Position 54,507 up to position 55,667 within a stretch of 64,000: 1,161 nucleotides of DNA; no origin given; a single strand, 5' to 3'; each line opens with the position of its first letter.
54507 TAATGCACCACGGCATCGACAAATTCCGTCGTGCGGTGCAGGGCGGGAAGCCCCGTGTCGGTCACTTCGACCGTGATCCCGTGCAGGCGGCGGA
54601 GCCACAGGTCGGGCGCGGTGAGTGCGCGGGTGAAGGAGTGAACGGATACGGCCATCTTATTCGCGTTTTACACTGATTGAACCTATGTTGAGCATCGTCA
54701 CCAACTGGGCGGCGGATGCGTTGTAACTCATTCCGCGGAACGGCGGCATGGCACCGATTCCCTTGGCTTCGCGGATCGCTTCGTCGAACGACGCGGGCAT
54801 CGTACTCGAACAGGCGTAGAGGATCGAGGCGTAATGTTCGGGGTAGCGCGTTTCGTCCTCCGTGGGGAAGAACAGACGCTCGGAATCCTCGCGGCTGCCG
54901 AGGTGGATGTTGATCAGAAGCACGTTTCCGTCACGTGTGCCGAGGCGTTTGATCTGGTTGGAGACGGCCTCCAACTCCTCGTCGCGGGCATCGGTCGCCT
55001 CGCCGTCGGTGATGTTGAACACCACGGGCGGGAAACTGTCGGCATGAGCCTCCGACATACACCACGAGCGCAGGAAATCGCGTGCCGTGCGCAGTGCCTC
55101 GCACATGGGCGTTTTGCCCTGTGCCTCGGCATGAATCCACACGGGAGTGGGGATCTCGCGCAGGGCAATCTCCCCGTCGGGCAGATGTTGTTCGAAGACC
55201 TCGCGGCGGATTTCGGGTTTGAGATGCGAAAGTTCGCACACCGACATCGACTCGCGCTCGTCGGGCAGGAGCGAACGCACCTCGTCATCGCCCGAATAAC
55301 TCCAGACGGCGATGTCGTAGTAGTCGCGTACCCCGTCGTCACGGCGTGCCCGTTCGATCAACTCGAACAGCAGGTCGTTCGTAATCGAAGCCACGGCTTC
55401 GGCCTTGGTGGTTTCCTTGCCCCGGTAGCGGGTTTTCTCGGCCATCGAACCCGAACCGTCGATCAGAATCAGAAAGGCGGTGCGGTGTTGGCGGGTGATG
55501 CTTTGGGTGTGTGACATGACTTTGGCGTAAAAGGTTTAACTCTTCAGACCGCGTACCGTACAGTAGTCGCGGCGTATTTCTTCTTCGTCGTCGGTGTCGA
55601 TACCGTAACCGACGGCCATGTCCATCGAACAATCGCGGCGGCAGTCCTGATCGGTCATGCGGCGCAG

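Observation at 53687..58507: Kinase / DUF4954 beta-helix / TerY-like vWA / pseudokinase cassette with no described function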

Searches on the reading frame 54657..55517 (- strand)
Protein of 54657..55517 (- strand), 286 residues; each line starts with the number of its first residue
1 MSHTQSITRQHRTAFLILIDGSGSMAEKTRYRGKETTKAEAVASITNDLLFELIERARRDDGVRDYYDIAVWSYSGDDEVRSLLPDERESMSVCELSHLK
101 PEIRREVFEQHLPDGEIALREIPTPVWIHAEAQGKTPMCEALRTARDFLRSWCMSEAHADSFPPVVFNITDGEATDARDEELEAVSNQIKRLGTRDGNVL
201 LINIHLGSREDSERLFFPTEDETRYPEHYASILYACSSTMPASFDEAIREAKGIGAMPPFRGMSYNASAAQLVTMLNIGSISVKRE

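Call 3: search_protein_families(library=pfam, proteins=[window:54657-55517:-], max_evalue=0.1)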
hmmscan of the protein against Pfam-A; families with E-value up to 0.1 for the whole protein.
window:54657-55517:- (286 aa): 2 families
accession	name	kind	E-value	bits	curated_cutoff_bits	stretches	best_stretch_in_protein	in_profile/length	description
PF13519.12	VWA_2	-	0.00017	22.6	27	1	16-172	2-106/107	von Willebrand factor type A domain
PF00547.23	Urease_gamma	-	0.046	14.5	23.9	1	18-68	12-58/99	Urease, gamma subunit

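Call 4: search_protein_families(library=ncbifam, proteins=[window:54657-55517:-], max_evalue=0.1)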
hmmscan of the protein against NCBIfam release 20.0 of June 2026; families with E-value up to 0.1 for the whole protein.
window:54657-55517:- (286 aa): 1 family
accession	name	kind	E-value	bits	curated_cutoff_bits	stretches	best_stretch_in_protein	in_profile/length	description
TIGR02442.1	Cob-chelat-sub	hypoth_equivalog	2.1e-05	23.2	779.45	1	132-202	544-613/641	putative cobaltochelatase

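Call 5: search_protein_families(library=padloc, proteins=[window:54657-55517:-], max_evalue=0.1)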
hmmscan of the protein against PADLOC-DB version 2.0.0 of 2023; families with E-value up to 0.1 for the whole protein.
window:54657-55517:- (286 aa): 1 family
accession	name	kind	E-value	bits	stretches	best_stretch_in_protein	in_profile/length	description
PDLC02224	TerY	-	3.6e-56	188.7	1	1-280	1-271/277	-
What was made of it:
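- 54657..55517 (-): V: TerY-like cytosolic vWA protein with an intact MIDAS. PADLOC TerY scores 3.6e-56 over model positions 1-271 of 277 (call 5).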

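Call 8: find_homologous_proteins(query=window:54657-55517:-)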
Query window:54657-55517:- (286 aa): 1293 proteins with E <= 0.001 among 3214 candidates; the best 120 are listed.
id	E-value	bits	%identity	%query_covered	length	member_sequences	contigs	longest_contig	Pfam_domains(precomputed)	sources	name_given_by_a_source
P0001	2.3e-187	639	100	100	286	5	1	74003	-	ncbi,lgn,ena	-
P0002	3.5e-160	550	86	100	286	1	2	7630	-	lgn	-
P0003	8.9e-141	486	77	99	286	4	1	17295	-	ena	-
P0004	1.6e-133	462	73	100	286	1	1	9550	-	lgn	-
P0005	3.9e-125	435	70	99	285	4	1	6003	-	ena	-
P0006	1.0e-123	430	70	99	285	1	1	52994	-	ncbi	-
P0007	3.5e-123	428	69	99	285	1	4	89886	-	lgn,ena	-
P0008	4.0e-123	428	68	99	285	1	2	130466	-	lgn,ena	-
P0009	4.8e-123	428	69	99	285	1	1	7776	-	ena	-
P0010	1.0e-122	427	69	99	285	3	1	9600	-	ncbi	-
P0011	3.8e-122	425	68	99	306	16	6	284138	-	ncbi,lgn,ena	-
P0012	6.2e-122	424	68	99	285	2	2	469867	-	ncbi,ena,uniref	ncbi:VWA domain-containing protein [Alistipes sp.]|uniref:VWA domain-containing protein n=1 Tax=Alis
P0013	6.2e-122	424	68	99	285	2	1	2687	-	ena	-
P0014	6.4e-122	424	68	99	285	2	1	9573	-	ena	-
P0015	7.9e-122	424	69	99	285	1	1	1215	-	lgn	-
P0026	3.8e-121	422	54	99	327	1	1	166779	-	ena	-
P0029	8.1e-121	420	68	99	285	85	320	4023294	-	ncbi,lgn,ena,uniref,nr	ncbi:vWA domain-containing protein [Alistipes senegalensis]|uniref:VWA domain-containing protein n=1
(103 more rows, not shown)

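Call 10: find_encoding_contigs(protein=P0001, flank=10000, max_places=3)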
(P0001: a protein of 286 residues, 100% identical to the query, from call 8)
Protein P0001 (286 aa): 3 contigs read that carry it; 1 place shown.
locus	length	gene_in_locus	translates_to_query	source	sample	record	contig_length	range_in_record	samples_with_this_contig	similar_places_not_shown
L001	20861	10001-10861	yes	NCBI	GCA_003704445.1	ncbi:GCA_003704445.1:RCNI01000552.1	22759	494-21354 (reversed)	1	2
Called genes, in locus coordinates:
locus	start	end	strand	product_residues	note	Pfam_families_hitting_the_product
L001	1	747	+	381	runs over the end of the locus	PF02684:LpxB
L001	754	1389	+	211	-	PF01557:FAA_hydrolase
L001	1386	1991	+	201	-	PF02545:Maf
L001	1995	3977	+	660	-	PF10459:Peptidase_S46, PF00089:Trypsin (faint), PF13365:Trypsin_2 (faint), PF10459:Peptidase_S46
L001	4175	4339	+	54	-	-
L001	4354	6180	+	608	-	PF13201:PCMD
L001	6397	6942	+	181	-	PF00254:FKBP_C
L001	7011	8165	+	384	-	PF00069:Pkinase (weak), PF14903:WG_beta_rep (faint)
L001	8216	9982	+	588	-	PF16314:DUF4954, PF25084:LbH_EIF2B (faint), PF25087:GMPPB_C (faint), PF20683:DUF6819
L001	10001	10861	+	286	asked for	-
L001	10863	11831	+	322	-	PF14903:WG_beta_rep (faint)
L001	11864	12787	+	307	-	PF01134:GIDA (faint), PF07992:Pyr_redox_2, PF13738:Pyr_redox_3, PF00070:Pyr_redox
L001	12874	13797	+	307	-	PF23023:Anti-Pycsar_Apyc1, PF00753:Lactamase_B, PF12706:Lactamase_B_2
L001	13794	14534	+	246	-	PF22435:MRM3-like_sub_bind, PF00588:SpoU_methylase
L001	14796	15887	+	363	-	PF04166:PdxA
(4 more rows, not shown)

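Call 11: find_encoding_contigs(protein=P0029, flank=10000, max_places=3)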
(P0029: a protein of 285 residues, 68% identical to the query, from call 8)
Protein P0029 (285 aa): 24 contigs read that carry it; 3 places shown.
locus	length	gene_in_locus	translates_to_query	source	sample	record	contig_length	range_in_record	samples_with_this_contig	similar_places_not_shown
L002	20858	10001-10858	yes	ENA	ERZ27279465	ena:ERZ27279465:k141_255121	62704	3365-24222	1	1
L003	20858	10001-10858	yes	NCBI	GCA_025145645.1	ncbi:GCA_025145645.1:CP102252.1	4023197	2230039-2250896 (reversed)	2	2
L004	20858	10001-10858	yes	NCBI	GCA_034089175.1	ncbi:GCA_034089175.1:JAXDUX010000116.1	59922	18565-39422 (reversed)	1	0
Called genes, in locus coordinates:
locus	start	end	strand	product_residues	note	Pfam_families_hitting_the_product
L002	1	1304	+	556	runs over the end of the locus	PF00485:PRK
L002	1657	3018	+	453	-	PF03733:YccF, PF08238:Sel1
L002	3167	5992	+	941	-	PF02347:GDC-P, PF00266:Aminotran_5 (faint), PF02347:GDC-P, PF21478:GcvP2_C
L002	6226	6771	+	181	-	PF00254:FKBP_C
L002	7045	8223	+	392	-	PF14903:WG_beta_rep (faint)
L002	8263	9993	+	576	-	PF16314:DUF4954, PF25084:LbH_EIF2B (weak), PF20683:DUF6819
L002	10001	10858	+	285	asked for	-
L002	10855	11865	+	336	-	PF14903:WG_beta_rep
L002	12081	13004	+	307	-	PF00890:FAD_binding_2 (faint), PF01134:GIDA (faint), PF01266:DAO (faint), PF07992:Pyr_redox_2, PF13738:Pyr_redox_3, PF00070:Pyr_redox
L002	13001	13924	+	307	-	PF23023:Anti-Pycsar_Apyc1, PF00753:Lactamase_B, PF12706:Lactamase_B_2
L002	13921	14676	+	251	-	PF22435:MRM3-like_sub_bind, PF00588:SpoU_methylase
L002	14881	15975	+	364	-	PF04166:PdxA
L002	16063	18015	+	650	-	PF02824:TGS, PF07973:tRNA_SAD, PF00587:tRNA-synt_2b, PF03129:HGTP_anticodon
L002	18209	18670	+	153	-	PF05198:IF3_N, PF00707:IF3_C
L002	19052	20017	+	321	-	PF04443:LuxE (faint)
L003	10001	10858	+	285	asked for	-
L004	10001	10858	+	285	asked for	-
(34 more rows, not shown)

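Call 12: find_encoding_contigs(protein=P0026, flank=10000, max_places=3)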
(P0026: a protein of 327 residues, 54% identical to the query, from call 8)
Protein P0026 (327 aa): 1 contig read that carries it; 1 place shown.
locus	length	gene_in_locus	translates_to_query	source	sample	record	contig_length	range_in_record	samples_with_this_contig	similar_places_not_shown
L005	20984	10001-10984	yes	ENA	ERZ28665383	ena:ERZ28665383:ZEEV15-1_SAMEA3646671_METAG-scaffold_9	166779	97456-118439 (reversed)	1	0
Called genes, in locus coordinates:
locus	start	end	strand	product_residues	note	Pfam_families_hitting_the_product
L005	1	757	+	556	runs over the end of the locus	PF00485:PRK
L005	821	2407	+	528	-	PF00884:Sulfatase, PF01663:Phosphodiest (weak), PF16347:SGSH_C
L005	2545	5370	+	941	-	PF02347:GDC-P, PF21478:GcvP2_C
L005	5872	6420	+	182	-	PF00254:FKBP_C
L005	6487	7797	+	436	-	PF14903:WG_beta_rep (faint)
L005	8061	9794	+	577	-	PF16314:DUF4954, PF20683:DUF6819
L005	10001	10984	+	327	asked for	-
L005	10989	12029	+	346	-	PF14903:WG_beta_rep (faint)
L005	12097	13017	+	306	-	PF00890:FAD_binding_2 (faint), PF01266:DAO (faint), PF07992:Pyr_redox_2, PF13738:Pyr_redox_3, PF00070:Pyr_redox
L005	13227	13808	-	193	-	PF16357:PepSY_TM_like_2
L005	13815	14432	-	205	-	-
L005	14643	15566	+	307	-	PF23023:Anti-Pycsar_Apyc1, PF00753:Lactamase_B, PF12706:Lactamase_B_2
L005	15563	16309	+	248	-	PF22435:MRM3-like_sub_bind, PF00588:SpoU_methylase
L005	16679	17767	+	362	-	PF04166:PdxA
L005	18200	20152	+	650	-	PF02824:TGS, PF07973:tRNA_SAD, PF00587:tRNA-synt_2b, PF03129:HGTP_anticodon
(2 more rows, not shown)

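Call 20: search_solved_structures(query=window:54657-55517:-, max_evalue=1)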
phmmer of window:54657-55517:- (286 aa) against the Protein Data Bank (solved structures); distinct sequences matched with E-value up to 1: 0.

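Call 30: search_dna_similar(query=window:54657-55517:-, collection=plasmids, mode=protein, max_evalue=0.001, max_rows=25)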
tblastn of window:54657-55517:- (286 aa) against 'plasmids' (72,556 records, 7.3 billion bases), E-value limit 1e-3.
Records with a match: 2; places in all: 2; records where one place covers at least 80% of the query: 2.
Best place of each record, by identity: <60% 2.
By first word of the organism name: Calothrix 1; Acaryochloris 1.
By predicted mobility (MOB-suite, as given by PLSDB): mobilizable 1; conjugative 1.
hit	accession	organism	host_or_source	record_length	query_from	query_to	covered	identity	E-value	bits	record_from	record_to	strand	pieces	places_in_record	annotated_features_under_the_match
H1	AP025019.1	Calothrix sp. PCC 7716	-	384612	1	280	98%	34.7%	8e-41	157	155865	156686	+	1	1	hypothetical protein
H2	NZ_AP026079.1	Acaryochloris marina MBIC10699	cell culture,Ascidian, Diplosoma similis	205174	1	280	98%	33.1%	2e-32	133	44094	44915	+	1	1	vWA domain-containing protein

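Call 32: get_annotated_region(hit=H1, flank=6000)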
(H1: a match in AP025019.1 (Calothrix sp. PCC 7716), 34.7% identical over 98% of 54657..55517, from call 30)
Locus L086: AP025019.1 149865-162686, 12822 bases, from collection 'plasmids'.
description: Calothrix sp. PCC 7716 plasmid Cal7716_p1 DNA, complete genome
organism: Calothrix sp. PCC 7716 (NCBI taxid 2853227)
taxonomy: Bacteria; Cyanobacteriota; Cyanophyceae; Nostocales; Calotrichaceae; Calothrix; Calothrix sp. PCC 7716
host: -; source: -; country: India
typing (MOB-suite, as given by PLSDB): mobilizable; relaxase MOBV
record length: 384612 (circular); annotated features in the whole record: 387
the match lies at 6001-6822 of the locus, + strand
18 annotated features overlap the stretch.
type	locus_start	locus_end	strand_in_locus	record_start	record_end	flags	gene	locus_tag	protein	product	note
CDS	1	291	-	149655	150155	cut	-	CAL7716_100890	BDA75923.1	hypothetical protein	-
CDS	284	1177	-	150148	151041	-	-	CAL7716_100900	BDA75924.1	unknown protein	-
CDS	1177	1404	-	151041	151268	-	-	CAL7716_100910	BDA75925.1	unknown protein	-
CDS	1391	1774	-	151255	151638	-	-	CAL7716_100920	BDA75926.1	hypothetical protein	-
CDS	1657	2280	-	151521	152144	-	-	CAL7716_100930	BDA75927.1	hypothetical protein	-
CDS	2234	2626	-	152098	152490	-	-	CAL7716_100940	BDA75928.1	unknown protein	-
CDS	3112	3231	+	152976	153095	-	-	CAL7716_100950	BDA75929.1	hypothetical protein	-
CDS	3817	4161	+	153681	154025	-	-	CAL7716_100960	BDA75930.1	hypothetical protein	-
CDS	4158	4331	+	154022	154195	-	-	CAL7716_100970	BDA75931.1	hypothetical protein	-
CDS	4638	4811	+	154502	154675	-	-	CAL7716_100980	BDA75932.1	hypothetical protein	-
CDS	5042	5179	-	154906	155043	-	-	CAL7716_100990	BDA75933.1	hypothetical protein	-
CDS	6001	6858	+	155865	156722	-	-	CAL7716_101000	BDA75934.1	hypothetical protein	-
CDS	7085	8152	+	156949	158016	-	-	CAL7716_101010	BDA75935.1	hypothetical protein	-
CDS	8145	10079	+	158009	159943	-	-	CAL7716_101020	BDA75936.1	hypothetical protein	-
CDS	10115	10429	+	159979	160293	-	-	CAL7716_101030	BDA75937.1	hypothetical protein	-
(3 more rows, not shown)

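Call 33: get_annotated_region(hit=H2, flank=6000)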
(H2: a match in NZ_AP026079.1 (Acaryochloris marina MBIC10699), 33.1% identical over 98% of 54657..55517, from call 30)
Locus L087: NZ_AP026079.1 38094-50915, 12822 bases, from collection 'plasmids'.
description: Acaryochloris marina MBIC10699 plasmid pREC4, complete sequence
organism: Acaryochloris marina MBIC10699 (NCBI taxid 2954813)
taxonomy: Bacteria; Cyanobacteriota; Cyanophyceae; Acaryochloridales; Acaryochloridaceae; Acaryochloris; Acaryochloris marina; Acaryochloris marina MBIC10699
host: -; source: cell culture,Ascidian, Diplosoma similis; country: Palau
typing (MOB-suite, as given by PLSDB): conjugative; relaxase MOBF; mating-pair formation MPF_T
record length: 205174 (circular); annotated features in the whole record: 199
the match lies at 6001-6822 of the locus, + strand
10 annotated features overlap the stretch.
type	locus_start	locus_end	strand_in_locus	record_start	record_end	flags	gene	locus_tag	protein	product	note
CDS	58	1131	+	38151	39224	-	-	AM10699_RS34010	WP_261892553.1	nucleotide-binding protein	-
CDS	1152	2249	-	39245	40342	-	-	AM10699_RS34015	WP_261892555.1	2-phospho-L-lactate transferase CofD family protein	-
CDS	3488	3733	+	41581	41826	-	-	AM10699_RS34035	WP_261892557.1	hypothetical protein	-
CDS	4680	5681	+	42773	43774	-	-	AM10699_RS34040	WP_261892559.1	collagen-like protein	-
CDS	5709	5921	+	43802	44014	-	-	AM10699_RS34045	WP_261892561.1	hypothetical protein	-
CDS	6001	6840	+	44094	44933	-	-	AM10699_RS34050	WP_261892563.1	vWA domain-containing protein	-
CDS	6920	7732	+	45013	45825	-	-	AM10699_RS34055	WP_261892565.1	protein phosphatase 2C domain-containing protein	-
CDS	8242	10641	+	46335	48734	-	-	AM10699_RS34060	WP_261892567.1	hypothetical protein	-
CDS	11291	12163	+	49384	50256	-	-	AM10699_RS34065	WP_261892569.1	hypothetical protein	-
CDS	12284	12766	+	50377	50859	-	-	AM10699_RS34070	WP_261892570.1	hypothetical protein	-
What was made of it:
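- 54657..55517 (-): V is 33-35% identical over its full length to the vWA of vWA-PP2C-kinase triads on Calothrix and Acaryochloris plasmids (calls 30, 32, 33).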

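Call 50: search_protein_families(library=pfam, proteins=[L086:7085-8152:+, L086:8145-10079:+, L087:8242-10641:+, L086:6001-6858:+], max_evalue=0.01)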
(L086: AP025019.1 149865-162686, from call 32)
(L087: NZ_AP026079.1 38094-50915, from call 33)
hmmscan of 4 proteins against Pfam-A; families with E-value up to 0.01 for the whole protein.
L086:7085-8152:+ (355 aa): 1 family
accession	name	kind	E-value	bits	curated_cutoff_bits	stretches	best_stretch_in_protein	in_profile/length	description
PF13672.11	PP2C_2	-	1.7e-07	31.5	24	1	123-320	10-183/209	Protein phosphatase 2C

L086:8145-10079:+ (644 aa): 5 families
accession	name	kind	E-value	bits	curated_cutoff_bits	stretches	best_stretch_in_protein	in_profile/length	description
PF12330.14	Haspin_kinase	-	4.3e-07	29.7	25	1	136-242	215-307/364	Haspin like kinase domain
PF03109.22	ABC1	-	3.6e-05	23.5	22.9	1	103-175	143-214/244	ABC1 atypical kinase-like domain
PF01633.27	Choline_kinase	-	0.0032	17.3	29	0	115-172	131-189/300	Choline/ethanolamine kinase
PF01636.29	APH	-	0.0043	17.3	23.2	1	126-173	143-196/239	Phosphotransferase enzyme family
PF19974.5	TCAD9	-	0.0055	16.4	40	1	143-172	294-322/429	Ternary complex associated domain 9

L087:8242-10641:+ (799 aa): 2 families
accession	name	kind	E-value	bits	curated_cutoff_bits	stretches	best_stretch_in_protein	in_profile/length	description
PF00069.31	Pkinase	-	5.3e-07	29.7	31.7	1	60-248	9-191/263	Protein kinase domain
PF03109.22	ABC1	-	0.00013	21.6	22.9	1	129-198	144-211/244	ABC1 atypical kinase-like domain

L086:6001-6858:+ (285 aa): 2 families
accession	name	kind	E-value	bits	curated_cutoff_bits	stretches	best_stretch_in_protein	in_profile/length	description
PF13519.12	VWA_2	-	6.6e-06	27.1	27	0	16-81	2-55/107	von Willebrand factor type A domain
PF00092.34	VWA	-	2.2e-05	25.2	23.8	0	133-191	75-129/174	von Willebrand factor type A domain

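Call 59: search_dna_similar(query=window:54657-55517:-, collection=phages, mode=protein, max_evalue=0.001, max_rows=10)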
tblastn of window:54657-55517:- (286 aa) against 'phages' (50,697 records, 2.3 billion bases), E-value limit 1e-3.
No match.

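Call 60: find_related_loci(query=window:54657-55517:-, collection=viral_contigs, flank=8000)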
Query window:54657-55517:- (286 aa) in viral_contigs; peptide patterns used: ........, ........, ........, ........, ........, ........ (x = any residue, [..] = any of these).
19 stretches matched a pattern, but none encodes a relative of the query by tblastn (E <= 1e-3).
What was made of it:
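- V has no relatives in phage or viral collections (calls 59, 60).
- Tried and rejected: V has no relatives in either (calls 59, 60).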
